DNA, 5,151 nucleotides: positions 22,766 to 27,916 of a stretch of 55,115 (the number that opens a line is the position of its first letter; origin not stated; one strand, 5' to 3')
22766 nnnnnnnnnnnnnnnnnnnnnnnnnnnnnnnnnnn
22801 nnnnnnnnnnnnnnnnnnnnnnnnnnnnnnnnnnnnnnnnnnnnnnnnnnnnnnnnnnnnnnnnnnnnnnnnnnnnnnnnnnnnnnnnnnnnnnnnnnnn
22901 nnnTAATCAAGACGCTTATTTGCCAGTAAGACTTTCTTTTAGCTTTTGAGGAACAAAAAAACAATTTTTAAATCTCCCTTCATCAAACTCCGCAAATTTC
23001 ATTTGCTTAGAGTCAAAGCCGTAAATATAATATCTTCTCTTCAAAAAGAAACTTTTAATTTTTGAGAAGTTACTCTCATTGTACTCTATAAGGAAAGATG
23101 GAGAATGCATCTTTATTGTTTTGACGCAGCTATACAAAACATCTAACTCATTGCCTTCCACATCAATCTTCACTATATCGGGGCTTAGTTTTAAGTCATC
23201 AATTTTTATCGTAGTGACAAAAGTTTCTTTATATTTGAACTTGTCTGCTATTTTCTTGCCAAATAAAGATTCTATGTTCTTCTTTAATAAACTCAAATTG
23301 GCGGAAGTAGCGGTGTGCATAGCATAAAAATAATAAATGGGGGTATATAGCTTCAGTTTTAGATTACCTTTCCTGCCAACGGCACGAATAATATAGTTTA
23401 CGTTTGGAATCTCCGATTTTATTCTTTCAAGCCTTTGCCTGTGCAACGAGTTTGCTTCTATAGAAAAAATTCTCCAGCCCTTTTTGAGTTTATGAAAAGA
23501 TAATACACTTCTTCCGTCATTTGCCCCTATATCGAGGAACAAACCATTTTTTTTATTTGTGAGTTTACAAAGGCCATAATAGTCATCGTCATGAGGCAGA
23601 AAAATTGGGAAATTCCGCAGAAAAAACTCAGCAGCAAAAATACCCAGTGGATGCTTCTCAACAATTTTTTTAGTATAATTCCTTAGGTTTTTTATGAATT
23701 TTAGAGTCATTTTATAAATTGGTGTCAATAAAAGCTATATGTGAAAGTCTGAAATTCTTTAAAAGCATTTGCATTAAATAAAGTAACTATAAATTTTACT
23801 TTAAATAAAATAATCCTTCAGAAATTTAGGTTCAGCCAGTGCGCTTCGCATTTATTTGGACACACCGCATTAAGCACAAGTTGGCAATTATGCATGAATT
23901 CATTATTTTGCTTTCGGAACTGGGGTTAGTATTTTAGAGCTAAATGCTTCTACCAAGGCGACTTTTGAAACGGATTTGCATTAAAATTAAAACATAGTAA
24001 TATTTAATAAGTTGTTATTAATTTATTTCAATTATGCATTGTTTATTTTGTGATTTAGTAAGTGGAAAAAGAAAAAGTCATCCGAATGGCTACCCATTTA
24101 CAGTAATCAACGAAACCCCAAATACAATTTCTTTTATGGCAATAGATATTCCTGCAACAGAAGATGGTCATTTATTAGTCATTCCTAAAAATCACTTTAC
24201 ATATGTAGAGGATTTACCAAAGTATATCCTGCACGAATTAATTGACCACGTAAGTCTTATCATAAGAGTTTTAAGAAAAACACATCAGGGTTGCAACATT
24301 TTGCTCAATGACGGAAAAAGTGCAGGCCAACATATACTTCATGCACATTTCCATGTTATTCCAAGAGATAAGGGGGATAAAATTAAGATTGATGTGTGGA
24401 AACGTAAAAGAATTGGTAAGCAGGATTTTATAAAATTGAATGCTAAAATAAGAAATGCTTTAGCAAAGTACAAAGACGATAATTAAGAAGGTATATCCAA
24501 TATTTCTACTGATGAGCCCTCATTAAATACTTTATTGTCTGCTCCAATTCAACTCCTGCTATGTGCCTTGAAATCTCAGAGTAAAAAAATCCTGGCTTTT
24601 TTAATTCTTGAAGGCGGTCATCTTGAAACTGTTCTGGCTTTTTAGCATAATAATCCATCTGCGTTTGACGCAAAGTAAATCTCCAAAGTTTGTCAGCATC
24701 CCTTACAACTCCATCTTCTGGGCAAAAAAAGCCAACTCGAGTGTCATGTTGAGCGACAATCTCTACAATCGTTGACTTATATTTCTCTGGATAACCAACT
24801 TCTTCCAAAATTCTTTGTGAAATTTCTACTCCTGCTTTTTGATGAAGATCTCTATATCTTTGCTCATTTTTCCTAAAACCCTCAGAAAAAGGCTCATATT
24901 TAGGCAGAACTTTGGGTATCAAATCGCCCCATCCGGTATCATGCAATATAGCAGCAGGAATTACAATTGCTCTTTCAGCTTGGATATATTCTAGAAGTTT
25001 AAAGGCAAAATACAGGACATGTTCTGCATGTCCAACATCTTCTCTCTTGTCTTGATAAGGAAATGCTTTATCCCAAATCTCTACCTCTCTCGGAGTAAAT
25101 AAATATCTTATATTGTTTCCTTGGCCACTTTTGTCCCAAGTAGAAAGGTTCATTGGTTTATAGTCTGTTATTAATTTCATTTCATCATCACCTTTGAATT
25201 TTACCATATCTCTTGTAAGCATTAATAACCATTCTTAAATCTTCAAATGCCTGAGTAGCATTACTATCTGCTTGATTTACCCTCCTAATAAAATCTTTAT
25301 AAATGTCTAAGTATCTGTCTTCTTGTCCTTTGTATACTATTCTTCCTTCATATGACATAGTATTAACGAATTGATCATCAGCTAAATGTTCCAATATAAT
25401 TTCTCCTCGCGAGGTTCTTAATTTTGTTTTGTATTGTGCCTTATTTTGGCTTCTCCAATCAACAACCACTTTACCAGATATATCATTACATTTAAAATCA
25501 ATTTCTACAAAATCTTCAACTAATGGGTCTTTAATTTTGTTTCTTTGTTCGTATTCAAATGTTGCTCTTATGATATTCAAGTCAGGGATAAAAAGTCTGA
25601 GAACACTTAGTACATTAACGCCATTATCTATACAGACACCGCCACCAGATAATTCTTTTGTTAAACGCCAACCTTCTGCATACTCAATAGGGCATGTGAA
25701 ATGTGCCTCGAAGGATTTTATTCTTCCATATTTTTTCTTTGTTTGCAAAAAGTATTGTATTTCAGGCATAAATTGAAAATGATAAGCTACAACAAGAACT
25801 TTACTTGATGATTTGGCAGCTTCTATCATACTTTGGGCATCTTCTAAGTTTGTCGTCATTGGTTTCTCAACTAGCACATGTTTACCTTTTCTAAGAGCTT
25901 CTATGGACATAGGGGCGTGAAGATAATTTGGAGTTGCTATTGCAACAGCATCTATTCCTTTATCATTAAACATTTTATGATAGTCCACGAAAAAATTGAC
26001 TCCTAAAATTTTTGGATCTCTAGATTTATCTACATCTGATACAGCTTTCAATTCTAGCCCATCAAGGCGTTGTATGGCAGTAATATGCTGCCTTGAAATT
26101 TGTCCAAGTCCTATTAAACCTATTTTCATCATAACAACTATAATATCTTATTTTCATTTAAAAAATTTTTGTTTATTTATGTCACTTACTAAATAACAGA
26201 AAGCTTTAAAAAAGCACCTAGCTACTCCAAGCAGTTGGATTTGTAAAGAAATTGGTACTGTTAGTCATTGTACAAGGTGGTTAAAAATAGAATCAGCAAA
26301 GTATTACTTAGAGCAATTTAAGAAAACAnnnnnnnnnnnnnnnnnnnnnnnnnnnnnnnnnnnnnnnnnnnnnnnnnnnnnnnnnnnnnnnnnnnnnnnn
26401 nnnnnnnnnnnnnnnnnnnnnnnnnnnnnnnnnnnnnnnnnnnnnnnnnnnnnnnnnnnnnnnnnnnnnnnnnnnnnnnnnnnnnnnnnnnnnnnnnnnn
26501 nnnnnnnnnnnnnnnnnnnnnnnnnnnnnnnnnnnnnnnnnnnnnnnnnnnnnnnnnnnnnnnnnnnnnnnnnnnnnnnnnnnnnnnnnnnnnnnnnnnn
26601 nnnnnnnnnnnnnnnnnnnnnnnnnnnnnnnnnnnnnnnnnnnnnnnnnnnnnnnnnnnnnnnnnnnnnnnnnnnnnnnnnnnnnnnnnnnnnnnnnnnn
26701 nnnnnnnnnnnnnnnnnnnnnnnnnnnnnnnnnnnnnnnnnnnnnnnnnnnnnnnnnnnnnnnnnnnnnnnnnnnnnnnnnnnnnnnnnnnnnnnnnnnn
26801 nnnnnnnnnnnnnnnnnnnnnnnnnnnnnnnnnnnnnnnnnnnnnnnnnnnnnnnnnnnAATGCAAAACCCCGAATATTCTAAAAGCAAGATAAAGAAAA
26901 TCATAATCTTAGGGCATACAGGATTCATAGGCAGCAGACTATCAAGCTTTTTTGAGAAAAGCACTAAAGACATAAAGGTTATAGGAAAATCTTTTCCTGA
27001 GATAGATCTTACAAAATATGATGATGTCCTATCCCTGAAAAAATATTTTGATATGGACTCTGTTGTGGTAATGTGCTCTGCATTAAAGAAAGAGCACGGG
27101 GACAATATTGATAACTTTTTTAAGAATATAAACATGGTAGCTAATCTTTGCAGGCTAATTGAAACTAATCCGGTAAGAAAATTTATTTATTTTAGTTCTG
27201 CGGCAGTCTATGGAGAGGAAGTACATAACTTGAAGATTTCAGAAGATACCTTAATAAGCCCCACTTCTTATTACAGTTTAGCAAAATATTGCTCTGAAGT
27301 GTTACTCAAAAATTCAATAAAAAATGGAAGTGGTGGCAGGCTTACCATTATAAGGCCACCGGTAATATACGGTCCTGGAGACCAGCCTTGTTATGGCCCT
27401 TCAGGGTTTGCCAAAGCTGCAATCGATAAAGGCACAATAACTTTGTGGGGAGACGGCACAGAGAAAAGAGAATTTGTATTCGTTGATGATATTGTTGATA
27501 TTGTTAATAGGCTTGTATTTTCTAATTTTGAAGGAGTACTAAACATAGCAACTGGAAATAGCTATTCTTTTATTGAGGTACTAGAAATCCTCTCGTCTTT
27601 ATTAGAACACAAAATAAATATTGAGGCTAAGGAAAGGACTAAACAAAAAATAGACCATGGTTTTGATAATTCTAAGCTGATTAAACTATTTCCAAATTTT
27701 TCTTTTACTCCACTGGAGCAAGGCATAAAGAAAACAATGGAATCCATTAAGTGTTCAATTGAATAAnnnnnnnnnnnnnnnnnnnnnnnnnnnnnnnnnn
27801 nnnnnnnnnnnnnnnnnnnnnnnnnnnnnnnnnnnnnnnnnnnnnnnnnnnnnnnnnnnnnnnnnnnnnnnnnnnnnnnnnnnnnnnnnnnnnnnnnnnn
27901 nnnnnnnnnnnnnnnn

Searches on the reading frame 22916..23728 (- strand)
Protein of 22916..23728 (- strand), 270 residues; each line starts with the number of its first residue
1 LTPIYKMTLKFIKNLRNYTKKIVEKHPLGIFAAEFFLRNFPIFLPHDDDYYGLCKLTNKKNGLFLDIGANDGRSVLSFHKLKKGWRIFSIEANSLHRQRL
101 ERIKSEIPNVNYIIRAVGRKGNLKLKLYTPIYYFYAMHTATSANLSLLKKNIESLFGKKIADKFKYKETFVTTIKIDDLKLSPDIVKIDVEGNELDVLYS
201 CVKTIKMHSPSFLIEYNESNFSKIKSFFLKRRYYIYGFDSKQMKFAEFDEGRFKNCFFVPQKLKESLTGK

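Call 25: search_protein_families(library=pfam, proteins=[window:22916-23728:-], max_evalue=0.001)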
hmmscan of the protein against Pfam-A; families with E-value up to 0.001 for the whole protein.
window:22916-23728:- (270 aa): 1 family
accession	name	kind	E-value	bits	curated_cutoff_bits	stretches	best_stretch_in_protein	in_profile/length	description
PF05050.19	Methyltransf_21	-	1.4e-13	51.8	22.7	1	66-233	1-164/173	Methyltransferase FkbM domain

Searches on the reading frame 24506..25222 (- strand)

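Call 25: search_protein_families(library=pfam, proteins=[window:24506-25222:-], max_evalue=0.001)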
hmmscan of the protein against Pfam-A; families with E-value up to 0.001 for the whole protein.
window:24506-25222:- (238 aa): 1 family
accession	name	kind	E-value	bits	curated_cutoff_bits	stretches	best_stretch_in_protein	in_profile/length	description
PF01966.28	HD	-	6.1e-06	26.9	22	1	64-179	3-113/116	HD domain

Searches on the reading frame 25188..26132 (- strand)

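Call 26: search_protein_families(library=pfam, proteins=[window:25188-26132:-], max_evalue=0.001)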
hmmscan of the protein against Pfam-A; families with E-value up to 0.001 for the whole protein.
window:25188-26132:- (314 aa): 2 families
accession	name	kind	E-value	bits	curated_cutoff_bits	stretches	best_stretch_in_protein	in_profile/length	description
PF01408.29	GFO_IDH_MocA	-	2e-30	106.4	24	1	2-117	1-120/120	Oxidoreductase family, NAD-binding Rossmann fold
PF22725.1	GFO_IDH_MocA_C3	-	2.9e-08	34.2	27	1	133-245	11-123/124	GFO/IDH/MocA C-terminal domain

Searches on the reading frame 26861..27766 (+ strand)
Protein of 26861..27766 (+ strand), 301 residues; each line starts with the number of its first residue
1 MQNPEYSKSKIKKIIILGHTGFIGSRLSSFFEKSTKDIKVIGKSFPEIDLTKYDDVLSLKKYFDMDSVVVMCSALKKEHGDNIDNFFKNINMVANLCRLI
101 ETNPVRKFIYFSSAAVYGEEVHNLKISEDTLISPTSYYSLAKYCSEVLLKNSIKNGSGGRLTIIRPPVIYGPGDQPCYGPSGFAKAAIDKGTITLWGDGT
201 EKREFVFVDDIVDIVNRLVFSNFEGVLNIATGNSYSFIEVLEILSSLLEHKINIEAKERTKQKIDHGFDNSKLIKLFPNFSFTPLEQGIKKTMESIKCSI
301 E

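Call 26: search_protein_families(library=pfam, proteins=[window:26861-27766:+], max_evalue=0.001)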
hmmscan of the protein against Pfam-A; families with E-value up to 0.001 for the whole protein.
window:26861-27766:+ (301 aa): 6 families
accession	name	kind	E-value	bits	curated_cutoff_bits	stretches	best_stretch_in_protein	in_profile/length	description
PF01370.27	Epimerase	-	6.1e-35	121.2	20.9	1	14-219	1-225/240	NAD dependent epimerase/dehydratase family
PF16363.11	GDP_Man_Dehyd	-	2.8e-15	57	27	1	96-263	112-281/332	GDP-mannose 4,6 dehydratase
PF01073.25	3Beta_HSD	-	4.5e-10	39.5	22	1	36-213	24-223/280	3-beta hydroxysteroid dehydrogenase/isomerase family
PF04321.23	RmlD_sub_bind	-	1.9e-07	30.9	27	1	13-172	2-154/287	RmlD substrate binding domain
PF07993.18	NAD_binding_4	-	3.8e-05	23.4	20.1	1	89-179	112-214/258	Male sterility protein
PF13460.12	NAD_binding_10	-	0.00083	19.7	27.2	0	49-169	47-146/184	NAD(P)H-binding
